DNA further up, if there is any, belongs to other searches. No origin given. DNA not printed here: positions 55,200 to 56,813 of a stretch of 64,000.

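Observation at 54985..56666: HesB/IscA-fold protein with a Gly/Cys-rich tail, translationally coupled to an ATP-grasp ligase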

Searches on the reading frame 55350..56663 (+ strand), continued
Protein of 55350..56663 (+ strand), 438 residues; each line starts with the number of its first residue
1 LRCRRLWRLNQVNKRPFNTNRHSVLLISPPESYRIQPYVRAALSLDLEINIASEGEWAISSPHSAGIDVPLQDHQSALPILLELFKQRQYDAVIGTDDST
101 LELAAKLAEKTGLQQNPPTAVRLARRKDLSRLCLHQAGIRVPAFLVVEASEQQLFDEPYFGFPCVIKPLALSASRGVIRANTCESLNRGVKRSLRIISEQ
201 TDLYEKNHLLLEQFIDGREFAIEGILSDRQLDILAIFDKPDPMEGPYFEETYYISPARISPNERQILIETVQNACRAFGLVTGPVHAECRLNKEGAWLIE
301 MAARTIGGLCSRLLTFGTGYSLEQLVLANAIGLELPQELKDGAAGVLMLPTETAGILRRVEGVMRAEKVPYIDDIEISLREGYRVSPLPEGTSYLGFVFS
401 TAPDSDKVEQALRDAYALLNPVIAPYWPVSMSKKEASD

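Call 27: search_protein_families(library=ncbifam, proteins=[L081:9308-10390:+, L081:7597-7971:+, L081:6580-7149:-], max_evalue=0.001)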
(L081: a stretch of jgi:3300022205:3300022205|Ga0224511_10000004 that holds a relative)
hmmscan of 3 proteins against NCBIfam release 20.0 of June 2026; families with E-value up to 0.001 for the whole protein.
L081:9308-10390:+ (361 aa): 15 families
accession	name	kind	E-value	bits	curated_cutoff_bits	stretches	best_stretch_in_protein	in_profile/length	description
TIGR04337.1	AmmeMemoSam_rS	hypoth_equivalog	5e-66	222.9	220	1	20-307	5-285/349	AmmeMemoRadiSam system radical SAM enzyme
TIGR04041.1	activase_YjjW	hypoth_equivalog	1.5e-13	50.8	250.2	1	125-270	92-237/276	YjjW family glycine radical enzyme activase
TIGR02493.1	PFLA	equivalog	3.3e-10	39.8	231.75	1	82-255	14-182/235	pyruvate formate-lyase-activating protein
TIGR02494.1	PFLE_PFLC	subfamily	6.5e-10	38.8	174.35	1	142-261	126-244/293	glycyl-radical enzyme activating protein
TIGR02495.1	NrdG2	equivalog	6e-09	35.5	131.15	1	92-259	24-183/193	anaerobic ribonucleoside-triphosphate reductase activating protein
NF033719.1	ind_deCO2_activ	equivalog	1.9e-08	34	425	1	138-259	128-248/302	indoleacetate decarboxylase activase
NF048008.1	SfplDhtActHpfHKleb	equivalog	2.7e-08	33.5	500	1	142-261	129-247/308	(2S)-3-sulfopropanediol dehydratase activating enzyme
NF043069.1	T4HPD_activ_SAM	equivalog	5.2e-07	29.3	425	1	141-258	125-241/299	trans-4-hydroxy-L-proline dehydratase activase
NF048010.1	SfplDhtActHpsHDes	equivalog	4.6e-06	25.7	430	1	142-258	134-251/298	(2S)-3-sulfopropanediol dehydratase activating enzyme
TIGR04003.1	rSAM_BssD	equivalog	9e-06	25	496.45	1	129-256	116-244/314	[benzylsuccinate synthase]-activating enzyme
TIGR02666.1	moaA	equivalog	1.3e-05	24.3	284.05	1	94-255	20-179/336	GTP 3',8-cyclase MoaA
NF008356.0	PRK11145.1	equivalog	0.00012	21.4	375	1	82-258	19-190/246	pyruvate formate lyase 1-activating protein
NF038283.1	viperin_w_prok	equivalog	0.00019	20.7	180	1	94-229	12-151/281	viperin family antiviral radical SAM protein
TIGR03470.1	HpnH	equivalog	0.0003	19.9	225.05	1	91-243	35-176/318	adenosyl-hopene transferase HpnH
TIGR04395.1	cutC_activ_rSAM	equivalog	0.00083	18.7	360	0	142-257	132-246/309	choline TMA-lyase-activating enzyme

L081:7597-7971:+ (125 aa): 10 families
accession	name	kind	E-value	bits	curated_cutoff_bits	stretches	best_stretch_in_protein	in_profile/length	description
TIGR00049.1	TIGR00049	subfamily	4.9e-21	74.9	58.8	1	15-106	1-92/106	iron-sulfur cluster assembly accessory protein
NF010147.0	PRK13623.1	equivalog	3.7e-20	72.2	117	1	11-109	6-104/115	iron-sulfur cluster insertion protein ErpA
TIGR02011.1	IscA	equivalog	2.4e-19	69.5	150.6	1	15-117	1-100/105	iron-sulfur cluster assembly protein IscA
NF007049.0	PRK09502.1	equivalog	1.9e-18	66.6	181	1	15-107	3-94/107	iron-sulfur cluster assembly protein IscA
TIGR01997.1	sufA_proteo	equivalog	6.9e-18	64.8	136.2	1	15-116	3-99/107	Fe-S cluster assembly scaffold SufA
NF007050.0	PRK09504.1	equivalog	7.4e-16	58.3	161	1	13-107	16-109/122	Fe-S cluster assembly scaffold SufA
NF038090.1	IscA_HesB_Se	subfamily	9.8e-09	35.4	85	1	16-117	3-100/101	IscA/HesB family protein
TIGR03341.1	YhgI_GntY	equivalog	3.1e-08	33.6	269.35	1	15-103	1-90/190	Fe-S biogenesis protein NfuA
NF008392.0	PRK11190.1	equivalog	2.9e-07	30.6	268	1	15-100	2-88/192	Fe-S biogenesis protein NfuA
TIGR01911.1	HesB_rel_seleno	subfamily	0.00014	22.4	66.35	1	15-95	4-83/92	HesB-like protein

L081:6580-7149:- (189 aa): 16 families
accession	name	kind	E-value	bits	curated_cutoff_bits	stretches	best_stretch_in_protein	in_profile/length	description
NF003785.0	PRK05379.1-1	equivalog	3.7e-10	39.5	418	1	25-97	187-262/347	bifunctional nicotinamide-nucleotide adenylyltransferase/Nudix hydroxylase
NF001299.0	PRK00241.1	equivalog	3.1e-09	36.7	158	1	2-94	103-190/263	NAD(+) diphosphatase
NF003788.0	PRK05379.1-5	equivalog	1.5e-08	34.3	354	1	34-98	209-273/351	bifunctional nicotinamide-nucleotide adenylyltransferase/Nudix hydroxylase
NF003787.0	PRK05379.1-4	equivalog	1.5e-07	30.7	449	1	39-92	209-262/346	bifunctional nicotinamide-nucleotide adenylyltransferase/Nudix hydroxylase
NF003786.0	PRK05379.1-2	equivalog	3.7e-07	29.7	397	1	42-94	222-274/354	bifunctional nicotinamide-nucleotide adenylyltransferase/Nudix hydroxylase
NF006530.0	PRK08999.1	equivalog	7.2e-07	28.5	245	1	38-95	7-65/315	Nudix family hydrolase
NF041652.1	Nud_hyd_Dein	equivalog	1.2e-05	25.6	200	1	60-96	40-76/152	Nudix hydrolase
NF052459.1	OxoGTPPhMutT1Mycb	equivalog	5.4e-05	22.4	475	1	59-159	25-126/292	8-oxo-(d)GTP phosphatase MutT1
NF003791.0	PRK05379.2-3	equivalog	0.00011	21.6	409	1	34-96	198-260/340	bifunctional nicotinamide-nucleotide adenylyltransferase/Nudix hydroxylase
NF007834.0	PRK10546.1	equivalog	0.00012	21.9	156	1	44-97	10-64/135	pyrimidine (deoxy)nucleoside triphosphate diphosphatase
NF006961.0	PRK09438.1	equivalog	0.00018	21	103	1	33-98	4-67/151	dihydroneopterin triphosphate diphosphatase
NF008044.0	PRK10776.1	equivalog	0.00028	20.7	148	1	38-95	5-63/130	8-oxo-dGTP diphosphatase MutT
TIGR02705.1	nudix_YtkD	equivalog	0.00045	19.8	154.4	1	34-95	21-77/156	RNA deprotection pyrophosphohydrolase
NF011963.0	PRK15434.1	subfamily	0.00072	19.3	146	0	50-97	30-77/159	GDP-mannose mannosyl hydrolase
TIGR00586.1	mutt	equivalog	0.00076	19.5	97.9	0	41-103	9-72/129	8-oxo-dGTP diphosphatase MutT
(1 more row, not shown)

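Call 34: predict_structure(alignment_id=A2)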
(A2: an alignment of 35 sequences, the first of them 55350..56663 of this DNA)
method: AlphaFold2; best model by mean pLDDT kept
length: 438 residues; sequences in the alignment: 35
mean_pLDDT: 86.2   pTM: 0.85
mean pLDDT of the five models: 86.2, 85.6, 84.6, 83.0, 81.8
residues with pLDDT >= 90: 271; 70-90: 113; 50-70: 28; < 50: 26
segments of 3 or more residues with pLDDT < 50: 1-18, 431-438
pLDDT, mean of each block of 10 residues (from residue 1): 33 43 91 87 94 73 76 90 91 90 95 95 94 97 96 91 93 84 91 87 93 94 95 93 60 92 98 98 94 95 84 85 94 85 90 87 97 91 75 82 96 95 79 44
secondary structure, 60 per line:
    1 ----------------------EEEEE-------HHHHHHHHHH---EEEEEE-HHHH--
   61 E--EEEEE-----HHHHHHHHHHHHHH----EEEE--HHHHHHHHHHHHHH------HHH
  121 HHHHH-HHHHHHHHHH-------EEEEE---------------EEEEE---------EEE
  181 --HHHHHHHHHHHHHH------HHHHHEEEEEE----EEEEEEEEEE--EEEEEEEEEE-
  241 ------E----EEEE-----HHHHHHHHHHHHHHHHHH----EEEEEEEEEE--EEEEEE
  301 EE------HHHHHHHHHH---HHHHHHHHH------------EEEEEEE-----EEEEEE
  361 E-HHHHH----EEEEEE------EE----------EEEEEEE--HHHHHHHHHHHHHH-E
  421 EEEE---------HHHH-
elements in order: E23-27 H35-44 E48-53 H55-58 E64-68 H74-87 E92-95 H98-111 H118-125 H127-136 E144-148 E164-168 E178-180 H183-196 H203-207 E208-213 E218-227 E230-239 E252-255 H261-278 E283-292 E295-302 H309-318 H322-330 E343-349 E355-361 H363-367 E372-377 E396-402 H405-418 E420-424 H434-437

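Call 36: fold_search(model_id=the predicted structure, library=pdb)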
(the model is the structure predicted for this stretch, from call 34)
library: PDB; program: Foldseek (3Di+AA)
matches with E <= 10: 1687; with E <= 0.001: 520
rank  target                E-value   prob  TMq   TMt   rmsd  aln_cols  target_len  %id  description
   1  3vot_A                8.9e-35  1.00  0.76  0.80   4.0       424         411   26  Crystal structure of L-amino acid ligase from Bacillus licheniformis (released 2012-11-07)
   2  3vot_B                2.2e-34  1.00  0.73  0.81   4.1       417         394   26  Crystal structure of L-amino acid ligase from Bacillus licheniformis (released 2012-11-07)
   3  3vmm                  1.5e-26  1.00  0.75  0.70   5.5       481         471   18  Crystal structure of BacD, an L-amino acid dipeptide ligase from Bacillus subtilis (released 2012-04-11)
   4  4wd3_A                2.6e-26  1.00  0.68  0.76   4.7       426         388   19  Crystal structure of an L-amino acid ligase RizA (released 2015-09-09)
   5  4dim                  7.6e-26  1.00  0.62  0.68   7.0       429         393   14  Crystal structure of phosphoribosylglycinamide synthetase from Anaerococcus prevotii (released 2012-02-29)
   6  3wnz                  2.3e-24  1.00  0.73  0.70   4.9       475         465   17  Crystal structure of Bacillus subtilis YwfE, an L-amino acid ligase, with bound ADP-Mg-Pi (released 2014-05-14)
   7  3wo1                  2.9e-24  1.00  0.73  0.69   5.5       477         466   18  Crystal structure of Trp332Ala mutant YwfE, an L-amino acid ligase, with bound ADP-Mg-Ala (released 2014-05-14)
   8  3lp8                  7.0e-24  1.00  0.61  0.63   6.6       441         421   16  Crystal structure of phosphoribosylamine-glycine ligase from Ehrlichia chaffeensis (released 2010-02-23)
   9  3ouu_A                1.2e-23  1.00  0.60  0.59   6.9       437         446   16  Crystal Structure of Biotin Carboxylase-beta-gamma-ATP Complex from Campylobacter jejuni (released 2010-10-20)
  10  3rv4                  2.3e-23  1.00  0.58  0.57   6.7       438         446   16  Crystal structure of E.coli biotin carboxylase R16E mutant in complex with Mg-ADP and bicarbonate (released 2011-05-18)
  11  3ouz_A                2.9e-23  1.00  0.59  0.58   7.0       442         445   15  Crystal Structure of Biotin Carboxylase-ADP complex from Campylobacter jejuni (released 2010-10-13)
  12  3g8c_A                5.0e-23  1.00  0.57  0.57   9.8       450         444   18  Crystal Structure of Biotin Carboxylase in Complex with Biotin, Bicarbonate, ADP and Mg Ion (released 2009-03-03)
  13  3ouz_B                6.4e-23  1.00  0.59  0.58   7.1       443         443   16  Crystal Structure of Biotin Carboxylase-ADP complex from Campylobacter jejuni (released 2010-10-13)
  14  7kct_A                6.8e-23  1.00  0.60  0.58   6.6       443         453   17  Crystal Structure of the Hydrogenobacter thermophilus 2-Oxoglutarate Carboxylase (OGC) Biotin Carboxylase (BC) Domain  (released 2021-01-27)
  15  9eb8_A                7.2e-23  1.00  0.59  0.56   6.8       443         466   19  Crystal Structure of Biotin Carboxylase from Ankistrodesmus in Complex with ADP (released 2025-11-19)
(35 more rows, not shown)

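Call 43: find_encoding_contigs(protein=P0218, flank=6000, max_places=3)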
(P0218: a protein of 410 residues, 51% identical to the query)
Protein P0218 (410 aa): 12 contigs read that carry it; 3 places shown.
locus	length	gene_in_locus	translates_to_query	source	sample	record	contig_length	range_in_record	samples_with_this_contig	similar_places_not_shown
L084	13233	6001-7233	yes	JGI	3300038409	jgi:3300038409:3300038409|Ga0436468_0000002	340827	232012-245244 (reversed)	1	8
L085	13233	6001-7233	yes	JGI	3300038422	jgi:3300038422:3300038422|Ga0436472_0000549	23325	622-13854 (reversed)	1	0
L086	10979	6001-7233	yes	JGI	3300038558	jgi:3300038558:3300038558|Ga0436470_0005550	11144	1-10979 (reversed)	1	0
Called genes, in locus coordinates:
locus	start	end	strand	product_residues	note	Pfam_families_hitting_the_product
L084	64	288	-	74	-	-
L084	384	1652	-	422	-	PF00365:PFK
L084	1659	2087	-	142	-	-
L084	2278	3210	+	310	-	-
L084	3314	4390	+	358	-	PF00490:ALAD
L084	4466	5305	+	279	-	PF04378:RsmJ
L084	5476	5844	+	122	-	PF07238:PilZ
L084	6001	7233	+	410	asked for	PF18130:ATPgrasp_N, PF01071:GARS_A (weak), PF13535:ATP-grasp_4, PF18603:LAL_C2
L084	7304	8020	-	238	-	PF20260:PUA_4, PF04452:Methyltrans_RNA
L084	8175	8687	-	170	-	-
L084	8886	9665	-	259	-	PF04445:SAM_MT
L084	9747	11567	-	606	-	PF00009:GTP_EFTU, PF01926:MMR_HSR1 (faint), PF22042:EF-G_D2, PF03144:GTP_EFTU_D2, PF00679:EFG_C, PF21018:BipA_C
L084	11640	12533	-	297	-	PF01430:HSP33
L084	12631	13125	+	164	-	PF00300:His_Phos_1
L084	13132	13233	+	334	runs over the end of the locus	PF05235:CHAD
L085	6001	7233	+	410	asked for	PF18130:ATPgrasp_N, PF01071:GARS_A (weak), PF13535:ATP-grasp_4, PF18603:LAL_C2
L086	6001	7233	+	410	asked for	PF18130:ATPgrasp_N, PF01071:GARS_A (weak), PF13535:ATP-grasp_4, PF18603:LAL_C2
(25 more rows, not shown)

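Call 46: find_encoding_contigs(protein=P0199, flank=3000, max_places=1)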
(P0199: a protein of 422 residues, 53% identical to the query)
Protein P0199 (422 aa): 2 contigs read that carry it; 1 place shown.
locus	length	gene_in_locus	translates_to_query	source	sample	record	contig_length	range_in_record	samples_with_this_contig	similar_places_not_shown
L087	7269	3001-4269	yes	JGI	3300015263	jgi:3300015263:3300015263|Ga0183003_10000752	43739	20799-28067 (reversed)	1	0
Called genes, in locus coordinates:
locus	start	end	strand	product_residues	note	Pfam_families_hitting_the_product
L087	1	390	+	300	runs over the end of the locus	PF00009:GTP_EFTU, PF00350:Dynamin_N (faint), PF01926:MMR_HSR1, PF02421:FeoB_N, PF03193:RsgA_GTPase (faint), PF04548:AIG1 (weak), PF07650:KH_2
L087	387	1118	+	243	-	PF11967:RecO_N, PF02565:RecO_C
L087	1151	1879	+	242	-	PF03740:PdxJ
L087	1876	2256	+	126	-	PF01648:ACPS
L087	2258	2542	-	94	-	PF04362:Iron_traffic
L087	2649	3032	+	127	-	PF01521:Fe-S_biosyn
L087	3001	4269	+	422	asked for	PF18130:ATPgrasp_N (faint), PF01071:GARS_A (weak), PF13535:ATP-grasp_4, PF18603:LAL_C2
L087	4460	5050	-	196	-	PF12019:GspH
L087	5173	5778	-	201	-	-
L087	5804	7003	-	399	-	PF00155:Aminotran_1_2, PF12897:Asp_aminotransf (weak)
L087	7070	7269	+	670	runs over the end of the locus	PF00270:DEAD (faint), PF04851:ResIII, PF13604:AAA_30 (faint), PF17757:UvrB_inter, PF27431:UvrB_3rd, PF00271:Helicase_C, PF12344:UvrB, PF02151:UVR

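Call 47: find_encoding_contigs(protein=P0208, flank=3000, max_places=1)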
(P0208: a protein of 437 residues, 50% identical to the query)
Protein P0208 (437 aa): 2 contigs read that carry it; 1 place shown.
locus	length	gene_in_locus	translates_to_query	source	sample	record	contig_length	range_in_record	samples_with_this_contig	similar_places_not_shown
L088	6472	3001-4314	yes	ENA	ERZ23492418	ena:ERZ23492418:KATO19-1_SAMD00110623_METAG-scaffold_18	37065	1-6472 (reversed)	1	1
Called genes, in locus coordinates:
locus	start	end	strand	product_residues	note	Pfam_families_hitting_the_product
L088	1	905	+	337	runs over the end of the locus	PF00490:ALAD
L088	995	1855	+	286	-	PF04378:RsmJ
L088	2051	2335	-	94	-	PF04362:Iron_traffic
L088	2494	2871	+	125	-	PF01521:Fe-S_biosyn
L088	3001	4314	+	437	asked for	PF13535:ATP-grasp_4, PF18603:LAL_C2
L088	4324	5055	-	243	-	PF20260:PUA_4, PF04452:Methyltrans_RNA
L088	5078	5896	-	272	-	PF04445:SAM_MT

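Call 48: find_encoding_contigs(protein=P0222, flank=3000, max_places=1)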
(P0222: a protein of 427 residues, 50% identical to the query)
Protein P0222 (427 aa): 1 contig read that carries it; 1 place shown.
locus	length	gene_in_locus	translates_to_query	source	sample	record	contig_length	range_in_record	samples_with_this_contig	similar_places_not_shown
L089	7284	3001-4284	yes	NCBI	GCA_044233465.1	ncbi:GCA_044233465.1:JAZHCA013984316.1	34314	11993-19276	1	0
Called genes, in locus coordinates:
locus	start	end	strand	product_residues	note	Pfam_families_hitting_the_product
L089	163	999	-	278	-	PF00884:Sulfatase, PF01663:Phosphodiest, PF01676:Metalloenzyme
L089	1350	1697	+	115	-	-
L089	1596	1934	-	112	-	PF00543:P-II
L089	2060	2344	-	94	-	PF04362:Iron_traffic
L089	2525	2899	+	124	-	PF01521:Fe-S_biosyn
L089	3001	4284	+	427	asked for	PF18130:ATPgrasp_N, PF01071:GARS_A (faint), PF13535:ATP-grasp_4, PF18603:LAL_C2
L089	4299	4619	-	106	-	PF00355:Rieske, PF13806:Rieske_2, PF22543:Rieske_4 (weak)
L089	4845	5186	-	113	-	PF01883:FeS_assembly_P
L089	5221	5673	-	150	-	PF01592:NifU_N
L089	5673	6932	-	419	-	PF00155:Aminotran_1_2 (weak), PF00266:Aminotran_5, PF01041:DegT_DnrJ_EryC1 (weak), PF01053:Cys_Met_Meta_PP (weak)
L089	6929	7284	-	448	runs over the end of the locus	PF19295:SufBD_N, PF01458:SUFBD_core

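Call 49: find_encoding_contigs(protein=P0186, flank=3000, max_places=1)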
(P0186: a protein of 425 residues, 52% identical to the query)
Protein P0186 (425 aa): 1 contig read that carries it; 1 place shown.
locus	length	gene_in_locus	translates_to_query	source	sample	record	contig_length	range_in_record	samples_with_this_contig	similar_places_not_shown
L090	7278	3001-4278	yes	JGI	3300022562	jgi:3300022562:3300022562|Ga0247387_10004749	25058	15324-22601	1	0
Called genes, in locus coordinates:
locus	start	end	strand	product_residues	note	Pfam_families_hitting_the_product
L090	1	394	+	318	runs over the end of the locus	PF03193:RsgA_GTPase (faint), PF00009:GTP_EFTU, PF00350:Dynamin_N (weak), PF01926:MMR_HSR1, PF02421:FeoB_N, PF04548:AIG1, PF07650:KH_2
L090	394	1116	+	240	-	PF11967:RecO_N, PF02565:RecO_C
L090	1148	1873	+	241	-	PF03740:PdxJ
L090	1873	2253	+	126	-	PF01648:ACPS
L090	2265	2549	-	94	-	PF04362:Iron_traffic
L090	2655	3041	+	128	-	PF01521:Fe-S_biosyn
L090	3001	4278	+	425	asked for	PF01071:GARS_A, PF13535:ATP-grasp_4, PF18603:LAL_C2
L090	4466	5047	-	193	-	PF12019:GspH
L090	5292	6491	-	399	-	PF00155:Aminotran_1_2, PF12897:Asp_aminotransf (weak)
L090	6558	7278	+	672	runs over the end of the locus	PF00270:DEAD (faint), PF04851:ResIII, PF17757:UvrB_inter, PF27431:UvrB_3rd, PF00271:Helicase_C, PF12344:UvrB, PF02151:UVR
